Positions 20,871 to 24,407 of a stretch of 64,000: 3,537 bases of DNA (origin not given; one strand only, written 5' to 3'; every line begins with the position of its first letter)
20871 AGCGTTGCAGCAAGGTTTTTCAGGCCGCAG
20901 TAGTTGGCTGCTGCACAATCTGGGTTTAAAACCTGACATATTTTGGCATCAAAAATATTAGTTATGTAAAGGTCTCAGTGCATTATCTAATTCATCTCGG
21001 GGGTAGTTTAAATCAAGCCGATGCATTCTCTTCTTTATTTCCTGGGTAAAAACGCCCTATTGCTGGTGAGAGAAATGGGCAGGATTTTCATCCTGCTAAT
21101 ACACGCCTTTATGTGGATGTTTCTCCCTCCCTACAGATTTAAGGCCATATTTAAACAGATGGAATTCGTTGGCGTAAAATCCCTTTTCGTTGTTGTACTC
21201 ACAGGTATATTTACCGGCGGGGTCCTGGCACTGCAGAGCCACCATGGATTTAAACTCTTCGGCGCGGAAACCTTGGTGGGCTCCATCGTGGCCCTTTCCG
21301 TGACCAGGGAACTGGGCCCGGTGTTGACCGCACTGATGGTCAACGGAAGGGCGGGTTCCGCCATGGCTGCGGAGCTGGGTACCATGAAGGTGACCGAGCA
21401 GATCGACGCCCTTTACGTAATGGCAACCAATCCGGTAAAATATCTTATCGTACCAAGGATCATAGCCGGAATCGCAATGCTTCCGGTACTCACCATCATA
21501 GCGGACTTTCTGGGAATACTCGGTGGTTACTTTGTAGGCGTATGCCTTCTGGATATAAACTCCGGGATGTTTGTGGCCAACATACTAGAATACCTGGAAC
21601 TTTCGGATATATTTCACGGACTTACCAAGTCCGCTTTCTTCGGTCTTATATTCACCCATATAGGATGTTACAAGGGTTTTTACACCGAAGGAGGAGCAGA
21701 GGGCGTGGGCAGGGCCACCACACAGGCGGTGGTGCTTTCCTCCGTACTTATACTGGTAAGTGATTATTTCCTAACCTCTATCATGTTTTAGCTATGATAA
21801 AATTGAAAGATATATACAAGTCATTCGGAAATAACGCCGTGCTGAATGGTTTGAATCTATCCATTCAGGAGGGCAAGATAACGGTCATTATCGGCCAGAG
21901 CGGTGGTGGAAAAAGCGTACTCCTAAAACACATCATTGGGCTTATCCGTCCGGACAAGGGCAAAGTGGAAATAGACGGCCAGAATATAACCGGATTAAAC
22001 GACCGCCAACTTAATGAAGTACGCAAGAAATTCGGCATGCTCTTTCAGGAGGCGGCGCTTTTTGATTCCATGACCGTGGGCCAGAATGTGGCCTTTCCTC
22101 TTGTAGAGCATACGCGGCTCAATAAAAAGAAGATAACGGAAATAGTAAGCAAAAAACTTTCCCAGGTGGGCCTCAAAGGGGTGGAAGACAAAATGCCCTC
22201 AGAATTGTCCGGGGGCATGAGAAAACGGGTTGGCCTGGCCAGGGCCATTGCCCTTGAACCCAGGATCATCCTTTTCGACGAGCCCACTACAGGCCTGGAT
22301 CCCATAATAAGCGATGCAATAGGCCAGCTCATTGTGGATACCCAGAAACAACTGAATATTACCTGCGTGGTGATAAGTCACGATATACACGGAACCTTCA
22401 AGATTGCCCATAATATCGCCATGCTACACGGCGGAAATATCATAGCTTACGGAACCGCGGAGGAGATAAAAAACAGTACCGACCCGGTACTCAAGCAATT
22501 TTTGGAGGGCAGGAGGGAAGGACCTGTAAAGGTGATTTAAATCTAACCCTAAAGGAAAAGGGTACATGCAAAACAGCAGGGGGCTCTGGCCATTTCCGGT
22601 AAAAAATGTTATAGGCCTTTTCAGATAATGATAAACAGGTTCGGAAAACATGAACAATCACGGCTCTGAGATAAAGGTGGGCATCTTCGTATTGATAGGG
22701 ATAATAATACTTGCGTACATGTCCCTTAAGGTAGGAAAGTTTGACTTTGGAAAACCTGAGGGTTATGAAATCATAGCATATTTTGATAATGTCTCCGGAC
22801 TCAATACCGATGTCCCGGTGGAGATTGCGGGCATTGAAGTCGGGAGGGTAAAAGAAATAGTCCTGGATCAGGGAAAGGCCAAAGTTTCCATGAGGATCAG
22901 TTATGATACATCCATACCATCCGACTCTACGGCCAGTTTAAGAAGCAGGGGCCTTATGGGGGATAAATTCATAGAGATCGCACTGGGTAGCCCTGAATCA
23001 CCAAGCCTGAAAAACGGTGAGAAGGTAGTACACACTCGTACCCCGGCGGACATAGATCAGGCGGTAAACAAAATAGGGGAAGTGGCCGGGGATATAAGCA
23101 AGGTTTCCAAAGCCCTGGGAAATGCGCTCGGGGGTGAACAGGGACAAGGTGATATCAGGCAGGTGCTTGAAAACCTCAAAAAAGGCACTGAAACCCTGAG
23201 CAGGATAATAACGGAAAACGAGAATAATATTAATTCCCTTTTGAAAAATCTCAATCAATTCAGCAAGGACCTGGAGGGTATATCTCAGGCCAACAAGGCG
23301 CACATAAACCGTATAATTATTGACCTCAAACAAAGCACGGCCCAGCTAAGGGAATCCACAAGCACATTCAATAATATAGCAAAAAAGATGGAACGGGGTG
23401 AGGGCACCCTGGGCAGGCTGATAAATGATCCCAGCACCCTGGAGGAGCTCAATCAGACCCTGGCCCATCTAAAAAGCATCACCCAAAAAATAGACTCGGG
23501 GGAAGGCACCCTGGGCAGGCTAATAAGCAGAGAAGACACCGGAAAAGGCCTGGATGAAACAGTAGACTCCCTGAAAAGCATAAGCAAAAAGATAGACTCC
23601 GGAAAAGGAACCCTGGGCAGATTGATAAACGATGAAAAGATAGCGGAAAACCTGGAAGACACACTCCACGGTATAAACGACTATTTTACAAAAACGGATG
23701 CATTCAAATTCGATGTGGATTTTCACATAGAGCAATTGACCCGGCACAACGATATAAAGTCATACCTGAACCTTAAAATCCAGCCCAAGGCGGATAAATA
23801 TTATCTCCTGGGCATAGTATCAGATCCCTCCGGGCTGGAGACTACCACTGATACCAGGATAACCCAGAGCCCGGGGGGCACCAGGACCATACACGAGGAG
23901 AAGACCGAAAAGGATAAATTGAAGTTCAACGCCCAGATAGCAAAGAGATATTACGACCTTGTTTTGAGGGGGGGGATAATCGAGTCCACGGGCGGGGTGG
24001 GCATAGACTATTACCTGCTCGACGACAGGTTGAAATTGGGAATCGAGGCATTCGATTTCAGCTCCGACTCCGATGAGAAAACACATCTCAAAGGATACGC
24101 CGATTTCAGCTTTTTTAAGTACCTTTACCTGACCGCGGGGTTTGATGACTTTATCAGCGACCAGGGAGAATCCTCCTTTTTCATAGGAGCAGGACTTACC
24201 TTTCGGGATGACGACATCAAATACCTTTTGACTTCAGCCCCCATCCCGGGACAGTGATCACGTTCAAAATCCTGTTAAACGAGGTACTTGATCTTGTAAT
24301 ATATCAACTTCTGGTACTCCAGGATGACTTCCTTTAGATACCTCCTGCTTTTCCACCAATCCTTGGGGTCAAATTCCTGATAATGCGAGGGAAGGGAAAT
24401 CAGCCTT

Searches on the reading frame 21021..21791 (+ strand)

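Call 27: search_protein_families(library=pfam, proteins=[window:21021-21791:+], max_evalue=0.0001)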
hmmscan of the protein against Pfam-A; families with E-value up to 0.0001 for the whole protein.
window:21021-21791:+ (256 aa): 1 family
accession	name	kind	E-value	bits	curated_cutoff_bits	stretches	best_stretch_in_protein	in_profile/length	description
PF02405.21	MlaE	-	1.4e-85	286.6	22.5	1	43-253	1-211/212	Permease MlaE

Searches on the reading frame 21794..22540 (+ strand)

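Call 27: search_protein_families(library=pfam, proteins=[window:21794-22540:+], max_evalue=0.0001)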
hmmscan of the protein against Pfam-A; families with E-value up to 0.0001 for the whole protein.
window:21794-22540:+ (248 aa): 2 families
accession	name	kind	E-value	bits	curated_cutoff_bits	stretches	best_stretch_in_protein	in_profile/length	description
PF00005.33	ABC_tran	-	4.5e-36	124.9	25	1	17-166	1-137/137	ABC transporter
PF13304.12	AAA_21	-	2.5e-07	31.5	27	0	136-197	236-299/304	AAA domain, putative AbiEii toxin, Type IV TA system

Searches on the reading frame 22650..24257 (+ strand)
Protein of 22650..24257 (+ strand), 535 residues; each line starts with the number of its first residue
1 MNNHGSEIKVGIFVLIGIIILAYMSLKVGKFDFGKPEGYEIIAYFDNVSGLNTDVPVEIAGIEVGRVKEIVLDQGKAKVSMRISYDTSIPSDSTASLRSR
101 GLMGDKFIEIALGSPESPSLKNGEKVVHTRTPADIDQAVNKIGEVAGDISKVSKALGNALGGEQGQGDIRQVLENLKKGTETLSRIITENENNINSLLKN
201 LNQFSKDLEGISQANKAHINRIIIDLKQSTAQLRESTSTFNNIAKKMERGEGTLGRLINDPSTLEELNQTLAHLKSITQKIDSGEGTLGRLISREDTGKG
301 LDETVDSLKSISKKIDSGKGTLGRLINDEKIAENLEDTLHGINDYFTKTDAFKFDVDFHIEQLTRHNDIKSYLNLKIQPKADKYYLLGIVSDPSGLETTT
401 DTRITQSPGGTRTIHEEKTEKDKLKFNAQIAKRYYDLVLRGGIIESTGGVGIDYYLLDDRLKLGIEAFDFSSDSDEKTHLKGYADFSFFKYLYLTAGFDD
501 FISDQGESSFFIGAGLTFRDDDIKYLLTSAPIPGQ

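Call 87: search_protein_families(library=pfam, proteins=[window:22650-24257:+], max_evalue=0.00001)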
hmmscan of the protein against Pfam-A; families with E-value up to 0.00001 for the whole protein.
window:22650-24257:+ (535 aa): 1 family
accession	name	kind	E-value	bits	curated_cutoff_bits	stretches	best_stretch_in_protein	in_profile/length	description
PF02470.25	MlaD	-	3.4e-21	75.7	25.1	1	38-111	2-79/81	MlaD protein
